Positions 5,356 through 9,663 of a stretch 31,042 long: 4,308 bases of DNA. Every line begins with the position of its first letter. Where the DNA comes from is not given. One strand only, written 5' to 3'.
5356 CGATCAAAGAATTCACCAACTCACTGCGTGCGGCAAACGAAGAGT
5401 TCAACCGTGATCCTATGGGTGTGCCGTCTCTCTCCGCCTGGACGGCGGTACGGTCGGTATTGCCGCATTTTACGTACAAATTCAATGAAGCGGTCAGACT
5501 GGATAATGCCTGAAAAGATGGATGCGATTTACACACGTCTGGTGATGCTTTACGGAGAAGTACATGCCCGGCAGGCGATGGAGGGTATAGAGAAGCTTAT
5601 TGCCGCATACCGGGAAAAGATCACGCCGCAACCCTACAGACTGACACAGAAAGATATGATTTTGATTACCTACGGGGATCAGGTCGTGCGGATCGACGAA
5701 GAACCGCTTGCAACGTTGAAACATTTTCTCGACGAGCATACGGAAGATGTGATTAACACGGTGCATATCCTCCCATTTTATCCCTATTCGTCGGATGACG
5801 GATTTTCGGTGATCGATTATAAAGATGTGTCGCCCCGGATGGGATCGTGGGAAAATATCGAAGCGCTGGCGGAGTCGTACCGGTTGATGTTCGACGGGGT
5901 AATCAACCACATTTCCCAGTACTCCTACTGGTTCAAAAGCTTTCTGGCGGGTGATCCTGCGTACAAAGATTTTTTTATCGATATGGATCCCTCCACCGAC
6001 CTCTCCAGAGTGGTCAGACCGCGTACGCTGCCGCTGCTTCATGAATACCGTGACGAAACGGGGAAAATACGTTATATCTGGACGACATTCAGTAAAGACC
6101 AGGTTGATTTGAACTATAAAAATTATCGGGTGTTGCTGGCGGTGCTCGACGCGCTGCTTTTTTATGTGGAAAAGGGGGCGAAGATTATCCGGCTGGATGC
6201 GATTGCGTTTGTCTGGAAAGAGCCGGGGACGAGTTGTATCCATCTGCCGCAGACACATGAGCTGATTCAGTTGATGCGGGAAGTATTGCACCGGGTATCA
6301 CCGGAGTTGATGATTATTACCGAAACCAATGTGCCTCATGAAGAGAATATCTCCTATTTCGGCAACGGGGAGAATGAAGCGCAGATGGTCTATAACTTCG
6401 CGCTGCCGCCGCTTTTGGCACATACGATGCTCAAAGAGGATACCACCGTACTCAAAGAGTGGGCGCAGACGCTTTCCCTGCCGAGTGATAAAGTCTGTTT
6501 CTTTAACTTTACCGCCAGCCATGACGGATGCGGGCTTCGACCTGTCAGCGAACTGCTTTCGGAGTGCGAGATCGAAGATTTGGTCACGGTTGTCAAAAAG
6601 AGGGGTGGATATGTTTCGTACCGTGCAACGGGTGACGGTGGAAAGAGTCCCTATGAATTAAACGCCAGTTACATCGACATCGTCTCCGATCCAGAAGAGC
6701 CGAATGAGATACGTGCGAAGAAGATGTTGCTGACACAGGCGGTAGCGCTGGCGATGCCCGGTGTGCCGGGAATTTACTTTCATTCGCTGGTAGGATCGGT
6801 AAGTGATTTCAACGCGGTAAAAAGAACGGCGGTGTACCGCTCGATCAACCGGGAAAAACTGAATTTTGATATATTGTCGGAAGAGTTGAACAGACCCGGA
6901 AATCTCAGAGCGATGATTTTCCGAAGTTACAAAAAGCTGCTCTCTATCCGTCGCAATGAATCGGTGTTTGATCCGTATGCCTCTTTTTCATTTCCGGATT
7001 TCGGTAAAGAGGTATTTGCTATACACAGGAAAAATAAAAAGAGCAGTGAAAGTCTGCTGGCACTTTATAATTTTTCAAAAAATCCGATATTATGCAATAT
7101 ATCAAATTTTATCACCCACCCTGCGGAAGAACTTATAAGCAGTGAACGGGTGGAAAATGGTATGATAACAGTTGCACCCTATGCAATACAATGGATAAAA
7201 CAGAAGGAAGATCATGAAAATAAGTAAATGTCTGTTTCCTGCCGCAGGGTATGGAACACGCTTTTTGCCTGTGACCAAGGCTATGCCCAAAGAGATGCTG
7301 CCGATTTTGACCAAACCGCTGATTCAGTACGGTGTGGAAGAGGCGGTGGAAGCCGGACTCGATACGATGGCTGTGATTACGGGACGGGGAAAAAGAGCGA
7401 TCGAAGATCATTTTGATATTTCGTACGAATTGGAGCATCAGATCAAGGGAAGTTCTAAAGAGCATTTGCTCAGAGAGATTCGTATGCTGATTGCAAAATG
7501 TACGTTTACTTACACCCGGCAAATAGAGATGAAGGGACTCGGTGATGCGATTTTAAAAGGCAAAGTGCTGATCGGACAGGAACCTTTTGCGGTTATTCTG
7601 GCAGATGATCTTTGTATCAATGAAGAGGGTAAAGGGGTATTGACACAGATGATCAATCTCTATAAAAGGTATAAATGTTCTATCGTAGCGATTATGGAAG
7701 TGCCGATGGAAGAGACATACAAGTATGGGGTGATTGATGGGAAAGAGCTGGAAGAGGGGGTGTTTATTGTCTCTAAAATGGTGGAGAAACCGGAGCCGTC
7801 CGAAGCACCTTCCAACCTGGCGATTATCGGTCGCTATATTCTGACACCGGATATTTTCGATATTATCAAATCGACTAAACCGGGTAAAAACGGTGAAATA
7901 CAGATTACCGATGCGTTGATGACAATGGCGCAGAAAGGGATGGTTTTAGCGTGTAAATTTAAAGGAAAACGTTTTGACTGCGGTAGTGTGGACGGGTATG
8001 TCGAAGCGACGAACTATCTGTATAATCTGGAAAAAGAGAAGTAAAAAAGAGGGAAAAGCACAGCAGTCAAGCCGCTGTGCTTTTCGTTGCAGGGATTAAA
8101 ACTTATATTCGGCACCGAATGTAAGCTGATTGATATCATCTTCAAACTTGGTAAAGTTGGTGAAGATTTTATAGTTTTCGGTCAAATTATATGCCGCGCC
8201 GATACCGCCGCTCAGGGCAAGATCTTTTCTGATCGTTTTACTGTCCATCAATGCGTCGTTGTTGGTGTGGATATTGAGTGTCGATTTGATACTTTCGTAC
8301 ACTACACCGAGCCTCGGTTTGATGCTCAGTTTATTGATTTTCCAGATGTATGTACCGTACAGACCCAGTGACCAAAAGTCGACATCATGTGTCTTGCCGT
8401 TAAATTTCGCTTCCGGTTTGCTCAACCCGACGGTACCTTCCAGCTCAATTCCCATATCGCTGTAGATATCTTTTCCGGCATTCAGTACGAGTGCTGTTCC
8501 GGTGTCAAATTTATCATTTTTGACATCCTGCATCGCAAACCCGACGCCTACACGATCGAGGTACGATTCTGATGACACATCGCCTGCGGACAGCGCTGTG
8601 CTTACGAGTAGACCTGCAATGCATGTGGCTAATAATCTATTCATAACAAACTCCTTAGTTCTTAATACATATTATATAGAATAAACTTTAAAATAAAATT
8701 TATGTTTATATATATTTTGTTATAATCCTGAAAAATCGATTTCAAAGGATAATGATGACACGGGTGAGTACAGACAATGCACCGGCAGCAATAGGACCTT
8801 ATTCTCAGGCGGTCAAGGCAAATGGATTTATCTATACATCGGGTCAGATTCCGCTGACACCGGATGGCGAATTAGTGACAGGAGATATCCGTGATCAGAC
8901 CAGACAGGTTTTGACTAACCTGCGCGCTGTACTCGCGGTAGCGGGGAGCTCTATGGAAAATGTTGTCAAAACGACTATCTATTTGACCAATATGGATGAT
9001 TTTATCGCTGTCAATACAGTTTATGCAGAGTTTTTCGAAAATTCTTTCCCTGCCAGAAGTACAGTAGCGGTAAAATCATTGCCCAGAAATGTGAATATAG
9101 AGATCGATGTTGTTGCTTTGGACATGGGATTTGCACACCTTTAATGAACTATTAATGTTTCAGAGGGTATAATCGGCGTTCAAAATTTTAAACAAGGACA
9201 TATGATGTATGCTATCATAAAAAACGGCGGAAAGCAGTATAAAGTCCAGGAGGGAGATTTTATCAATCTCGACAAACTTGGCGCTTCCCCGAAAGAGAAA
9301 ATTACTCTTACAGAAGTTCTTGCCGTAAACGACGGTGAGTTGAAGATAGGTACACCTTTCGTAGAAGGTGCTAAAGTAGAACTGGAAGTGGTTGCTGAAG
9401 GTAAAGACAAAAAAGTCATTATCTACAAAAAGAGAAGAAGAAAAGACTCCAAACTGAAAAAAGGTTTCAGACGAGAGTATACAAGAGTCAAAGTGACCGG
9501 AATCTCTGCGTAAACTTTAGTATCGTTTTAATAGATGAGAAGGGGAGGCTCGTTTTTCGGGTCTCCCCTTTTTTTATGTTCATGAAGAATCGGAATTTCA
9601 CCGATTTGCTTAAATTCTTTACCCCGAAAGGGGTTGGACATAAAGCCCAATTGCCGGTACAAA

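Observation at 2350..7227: Complete glucosylglycerate synthesis and recycling module nested between pgi and galU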

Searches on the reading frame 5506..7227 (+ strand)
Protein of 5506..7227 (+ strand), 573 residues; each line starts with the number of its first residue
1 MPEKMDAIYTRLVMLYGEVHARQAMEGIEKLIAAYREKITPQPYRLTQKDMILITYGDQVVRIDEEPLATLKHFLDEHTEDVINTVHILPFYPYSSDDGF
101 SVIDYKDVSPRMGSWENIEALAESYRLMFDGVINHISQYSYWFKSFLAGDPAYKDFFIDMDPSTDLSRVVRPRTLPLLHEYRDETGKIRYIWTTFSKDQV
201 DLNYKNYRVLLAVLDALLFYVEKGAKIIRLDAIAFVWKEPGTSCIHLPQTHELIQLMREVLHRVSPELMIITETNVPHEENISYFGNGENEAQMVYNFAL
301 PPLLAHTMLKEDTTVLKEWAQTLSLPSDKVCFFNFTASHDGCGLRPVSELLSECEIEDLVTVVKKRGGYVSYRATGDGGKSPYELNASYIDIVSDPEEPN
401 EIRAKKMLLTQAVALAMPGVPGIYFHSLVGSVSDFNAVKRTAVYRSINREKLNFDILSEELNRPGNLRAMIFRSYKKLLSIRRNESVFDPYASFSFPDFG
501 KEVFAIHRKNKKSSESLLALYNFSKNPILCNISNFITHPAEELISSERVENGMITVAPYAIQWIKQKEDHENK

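Call 9: search_protein_families(library=pfam, proteins=[window:5506-7227:+])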
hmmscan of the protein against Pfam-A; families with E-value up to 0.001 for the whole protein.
window:5506-7227:+ (573 aa): 1 family
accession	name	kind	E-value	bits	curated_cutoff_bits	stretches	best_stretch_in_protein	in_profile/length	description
PF00128.31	Alpha-amylase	-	2.4e-26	93.4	22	1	83-305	33-273/446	Alpha amylase, catalytic domain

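Call 10: search_protein_families(library=ncbifam, proteins=[window:5506-7227:+])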
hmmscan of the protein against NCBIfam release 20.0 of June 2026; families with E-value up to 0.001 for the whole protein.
window:5506-7227:+ (573 aa): 6 families
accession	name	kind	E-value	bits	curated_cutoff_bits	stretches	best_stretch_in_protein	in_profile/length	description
TIGR03852.1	sucrose_gtfA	equivalog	2e-61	208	334.4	1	51-523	3-460/470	sucrose phosphorylase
TIGR02456.1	treS_nterm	equivalog_domain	7.8e-42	143.5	678.35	1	71-349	30-316/539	maltose alpha-D-glucosyltransferase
TIGR02403.1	trehalose_treC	equivalog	6.6e-27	94.4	799.05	1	83-298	41-271/544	alpha,alpha-phosphotrehalase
NF051899.1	BetGalacBglAAgro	equivalog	1.5e-16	59.9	900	1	83-238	42-204/537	beta-galactosidase BglA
NF008183.0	PRK10933.1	subfamily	6.8e-15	54.7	535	1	75-241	39-210/551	alpha,alpha-phosphotrehalase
NF041090.1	Cyc-maltodext_AglB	equivalog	4.4e-10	39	540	1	80-158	76-159/470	cyclomaltodextrinase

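Call 11: search_solved_structures(query=window:5506-7227:+, max_evalue=1e-10)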
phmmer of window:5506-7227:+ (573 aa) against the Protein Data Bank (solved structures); distinct sequences matched with E-value up to 1e-10: 81 (the best 60 are shown).
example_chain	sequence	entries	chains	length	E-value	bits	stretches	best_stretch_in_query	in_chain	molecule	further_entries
7qqj_A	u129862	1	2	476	2e-51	178.5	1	49-466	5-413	Sucrose phosphorylase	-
7xdq_A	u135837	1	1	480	7.4e-47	163.4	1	68-492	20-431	Glucosylglycerol phosphorylase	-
6s9v_A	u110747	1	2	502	1.5e-45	159.1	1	53-463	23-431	Sucrose 6(F)-phosphate phosphorylase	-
9j1u_F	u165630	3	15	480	1.7e-45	158.9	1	67-493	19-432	Sucrose phosphorylase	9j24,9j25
7xdr_A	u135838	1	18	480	1.8e-45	158.8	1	68-492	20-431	Glucosylglycerol phosphorylase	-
7qqi_A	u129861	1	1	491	9.2e-44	153.2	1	51-489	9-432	Aamy domain-containing protein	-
1g5a_A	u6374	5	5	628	2.9e-42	148.3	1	81-565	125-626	AMYLOSUCRASE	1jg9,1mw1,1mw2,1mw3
3ueq_A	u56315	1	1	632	3e-42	148.2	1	81-565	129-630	Amylosucrase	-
5n6v_A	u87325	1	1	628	6.3e-42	147.1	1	81-565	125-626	Amylosucrase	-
7znp_A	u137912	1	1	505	7.2e-42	146.9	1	52-465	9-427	Sucrose phosphorylase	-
5n7j_A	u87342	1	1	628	8.3e-42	146.7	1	82-565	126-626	Amylosucrase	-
1mvy_A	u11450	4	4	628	3.4e-41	144.7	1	85-565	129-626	amylosucrase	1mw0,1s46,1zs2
1jgi_A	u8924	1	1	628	3.4e-41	144.7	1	85-565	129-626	amylosucrase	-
4flq_A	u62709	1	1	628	9.7e-41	143.2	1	81-565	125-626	Amylosucrase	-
4flr_A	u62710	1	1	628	9.7e-41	143.2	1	81-565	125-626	Amylosucrase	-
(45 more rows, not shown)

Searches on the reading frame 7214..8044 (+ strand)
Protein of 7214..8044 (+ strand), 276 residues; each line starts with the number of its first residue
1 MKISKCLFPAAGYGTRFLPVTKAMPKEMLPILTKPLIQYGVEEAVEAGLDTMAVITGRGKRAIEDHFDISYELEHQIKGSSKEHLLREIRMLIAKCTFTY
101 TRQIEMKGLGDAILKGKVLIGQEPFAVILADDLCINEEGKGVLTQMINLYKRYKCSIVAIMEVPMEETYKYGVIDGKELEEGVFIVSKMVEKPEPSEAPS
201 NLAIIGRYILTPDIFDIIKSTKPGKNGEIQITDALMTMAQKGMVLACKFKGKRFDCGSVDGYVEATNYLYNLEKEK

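Call 9: search_protein_families(library=pfam, proteins=[window:7214-8044:+])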
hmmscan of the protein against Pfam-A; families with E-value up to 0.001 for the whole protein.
window:7214-8044:+ (276 aa): 1 family
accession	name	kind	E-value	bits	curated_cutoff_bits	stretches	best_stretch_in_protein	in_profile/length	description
PF00483.29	NTP_transferase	-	6.9e-36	124.5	21.2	1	10-268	6-241/245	Nucleotidyl transferase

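Call 10: search_protein_families(library=ncbifam, proteins=[window:7214-8044:+])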
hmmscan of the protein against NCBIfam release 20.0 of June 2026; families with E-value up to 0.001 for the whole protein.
window:7214-8044:+ (276 aa): 24 families
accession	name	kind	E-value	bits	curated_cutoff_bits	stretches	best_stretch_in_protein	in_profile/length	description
TIGR01099.1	galU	equivalog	4.3e-119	396.9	326.8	1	3-265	1-261/261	UTP--glucose-1-phosphate uridylyltransferase GalU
NF009928.0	PRK13389.1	equivalog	1.3e-64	218.2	548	1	2-266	7-276/302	UTP--glucose-1-phosphate uridylyltransferase GalU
NF007516.0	PRK10122.1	equivalog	4.3e-53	180.4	534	1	4-266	4-273/297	UTP--glucose-1-phosphate uridylyltransferase GalF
TIGR01105.1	galF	equivalog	7.2e-50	169.8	659.2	1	4-266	4-273/297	GalU regulator GalF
TIGR01208.1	rmlA_long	equivalog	2.9e-36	125.1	320.25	1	5-271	1-236/353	glucose-1-phosphate thymidylyltransferase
TIGR03992.1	Arch_glmU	subfamily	8.2e-34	117.1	292.1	1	6-269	3-227/393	bifunctional sugar-1-phosphate nucleotidylyltransferase/acetyltransferase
NF041313.1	UDPGP_AglF_Halo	equivalog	1.2e-29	103.4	400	2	93-261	68-226/234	UTP--glucose-1-phosphate uridylyltransferase AglF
TIGR01207.1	rmlA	equivalog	1.2e-20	73.8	360.65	2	97-274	73-241/286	glucose-1-phosphate thymidylyltransferase RfbA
NF041173.1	Sug_nt_acttase_Thmprot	equivalog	1.9e-20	73.2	600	1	6-269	3-227/405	bifunctional sugar-1-phosphate nucleotidylyltransferase/acetyltransferase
NF012024.0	PRK15480.1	equivalog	9.2e-20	70.9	588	2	99-274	79-245/292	glucose-1-phosphate thymidylyltransferase RfbA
NF045761.1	NAMPUrTaseMurU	equivalog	1.8e-11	44.4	250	1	7-80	4-77/226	N-acetylmuramate alpha-1-phosphate uridylyltransferase MurU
TIGR02091.1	glgC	equivalog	1.4e-10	40.8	424.9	1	10-267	7-257/364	glucose-1-phosphate adenylyltransferase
NF003670.0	PRK05293.1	equivalog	1.4e-09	37.4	470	1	9-266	10-255/382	glucose-1-phosphate adenylyltransferase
NF010935.0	PRK14355.1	equivalog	1.7e-07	30.2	718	1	7-72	7-69/459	bifunctional UDP-N-acetylglucosamine diphosphorylase/glucosamine-1-phosphate N-acetyltransferase GlmU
NF001947.0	PRK00725.1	subfamily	3.1e-07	29.5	470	1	9-250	22-257/426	glucose-1-phosphate adenylyltransferase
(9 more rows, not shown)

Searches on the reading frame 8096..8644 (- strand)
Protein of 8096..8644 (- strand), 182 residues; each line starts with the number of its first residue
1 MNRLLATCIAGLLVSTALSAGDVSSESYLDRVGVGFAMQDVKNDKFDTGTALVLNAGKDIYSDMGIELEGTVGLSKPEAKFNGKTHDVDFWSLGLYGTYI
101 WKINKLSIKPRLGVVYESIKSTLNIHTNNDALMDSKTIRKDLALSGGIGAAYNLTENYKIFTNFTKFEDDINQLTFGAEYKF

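Call 38: search_protein_families(library=pfam, proteins=[window:8096-8644:-], max_evalue=0.00001)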
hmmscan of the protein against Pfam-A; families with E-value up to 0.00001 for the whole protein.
window:8096-8644:- (182 aa): 1 family
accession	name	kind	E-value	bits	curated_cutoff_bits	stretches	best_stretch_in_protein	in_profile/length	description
PF13505.12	OMP_b-brl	-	7.6e-11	42.9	28.7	1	12-182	3-175/175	Outer membrane protein beta-barrel domain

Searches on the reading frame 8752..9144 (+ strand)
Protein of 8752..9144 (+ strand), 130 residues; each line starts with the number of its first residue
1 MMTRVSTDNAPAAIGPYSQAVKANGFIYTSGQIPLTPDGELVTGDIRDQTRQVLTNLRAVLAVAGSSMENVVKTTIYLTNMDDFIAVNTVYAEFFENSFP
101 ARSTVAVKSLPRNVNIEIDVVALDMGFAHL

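Call 38: search_protein_families(library=pfam, proteins=[window:8752-9144:+], max_evalue=0.00001)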
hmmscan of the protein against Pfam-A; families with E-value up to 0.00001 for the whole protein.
window:8752-9144:+ (130 aa): 1 family
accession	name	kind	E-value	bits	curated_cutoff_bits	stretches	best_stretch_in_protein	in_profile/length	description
PF01042.26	Ribonuc_L-PSP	-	2.6e-44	150.5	27.3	1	8-123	2-120/121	Endoribonuclease L-PSP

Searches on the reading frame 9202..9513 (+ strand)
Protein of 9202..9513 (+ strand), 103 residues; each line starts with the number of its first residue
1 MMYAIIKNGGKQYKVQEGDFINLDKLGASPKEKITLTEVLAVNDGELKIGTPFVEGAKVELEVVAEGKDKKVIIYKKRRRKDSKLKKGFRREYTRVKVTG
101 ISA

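Call 38: search_protein_families(library=pfam, proteins=[window:9202-9513:+], max_evalue=0.00001)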
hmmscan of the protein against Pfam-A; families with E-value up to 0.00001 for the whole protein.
window:9202-9513:+ (103 aa): 1 family
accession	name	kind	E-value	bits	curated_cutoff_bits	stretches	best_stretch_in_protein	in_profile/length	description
PF00829.26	Ribosomal_L21p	-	1.5e-35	121.8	27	1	2-101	1-99/99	Ribosomal prokaryotic L21 protein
